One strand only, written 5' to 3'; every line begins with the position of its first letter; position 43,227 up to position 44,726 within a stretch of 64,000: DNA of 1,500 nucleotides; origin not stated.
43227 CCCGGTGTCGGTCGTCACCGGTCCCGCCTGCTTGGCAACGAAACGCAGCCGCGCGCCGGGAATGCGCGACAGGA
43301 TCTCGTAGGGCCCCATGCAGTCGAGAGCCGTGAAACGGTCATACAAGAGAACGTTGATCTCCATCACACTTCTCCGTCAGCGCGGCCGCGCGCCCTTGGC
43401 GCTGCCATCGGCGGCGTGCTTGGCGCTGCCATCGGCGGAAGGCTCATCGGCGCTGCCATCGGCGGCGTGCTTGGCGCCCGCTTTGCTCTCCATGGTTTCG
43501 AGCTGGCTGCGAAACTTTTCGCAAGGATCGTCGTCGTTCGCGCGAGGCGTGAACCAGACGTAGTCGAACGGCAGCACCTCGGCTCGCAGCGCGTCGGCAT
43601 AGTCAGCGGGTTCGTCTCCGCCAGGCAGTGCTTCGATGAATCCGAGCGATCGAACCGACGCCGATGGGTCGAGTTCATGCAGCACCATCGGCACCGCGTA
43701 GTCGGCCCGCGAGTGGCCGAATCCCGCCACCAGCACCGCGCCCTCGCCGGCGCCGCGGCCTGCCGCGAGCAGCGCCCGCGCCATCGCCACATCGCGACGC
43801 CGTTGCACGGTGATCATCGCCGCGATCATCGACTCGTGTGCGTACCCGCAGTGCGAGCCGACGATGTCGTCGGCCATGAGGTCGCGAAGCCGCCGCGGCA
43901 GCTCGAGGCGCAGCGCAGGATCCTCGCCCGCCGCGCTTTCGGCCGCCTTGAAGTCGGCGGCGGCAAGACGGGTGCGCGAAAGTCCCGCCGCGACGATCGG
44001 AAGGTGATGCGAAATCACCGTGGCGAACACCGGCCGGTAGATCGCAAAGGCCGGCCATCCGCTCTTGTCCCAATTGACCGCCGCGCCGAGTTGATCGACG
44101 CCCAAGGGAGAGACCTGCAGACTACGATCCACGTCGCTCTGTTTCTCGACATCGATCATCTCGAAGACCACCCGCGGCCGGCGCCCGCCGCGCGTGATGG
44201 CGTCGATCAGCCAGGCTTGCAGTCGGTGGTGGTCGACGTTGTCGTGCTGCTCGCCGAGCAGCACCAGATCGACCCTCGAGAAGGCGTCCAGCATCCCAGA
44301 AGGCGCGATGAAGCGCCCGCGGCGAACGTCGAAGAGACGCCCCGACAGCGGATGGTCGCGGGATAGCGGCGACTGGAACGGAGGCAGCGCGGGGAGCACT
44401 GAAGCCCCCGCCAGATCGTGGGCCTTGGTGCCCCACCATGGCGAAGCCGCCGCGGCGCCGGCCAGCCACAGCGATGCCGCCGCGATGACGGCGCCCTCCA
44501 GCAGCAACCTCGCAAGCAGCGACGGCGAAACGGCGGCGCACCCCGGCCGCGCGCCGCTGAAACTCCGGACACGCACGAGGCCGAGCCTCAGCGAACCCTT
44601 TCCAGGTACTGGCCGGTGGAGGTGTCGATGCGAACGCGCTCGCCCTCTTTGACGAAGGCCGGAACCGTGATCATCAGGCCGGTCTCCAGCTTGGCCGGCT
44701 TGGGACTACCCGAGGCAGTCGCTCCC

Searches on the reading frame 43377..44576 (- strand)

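Call 52: search_protein_families(library=pfam, proteins=[window:43377-44576:-], max_evalue=0.001)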
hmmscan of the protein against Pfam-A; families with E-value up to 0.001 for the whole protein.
window:43377-44576:- (399 aa): 1 family
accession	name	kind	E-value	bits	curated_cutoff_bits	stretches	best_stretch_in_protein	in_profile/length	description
PF04187.18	Cofac_haem_bdg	-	1.3e-36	127.1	27.7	1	95-297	1-211/213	Haem-binding uptake, Tiki superfamily, ChaN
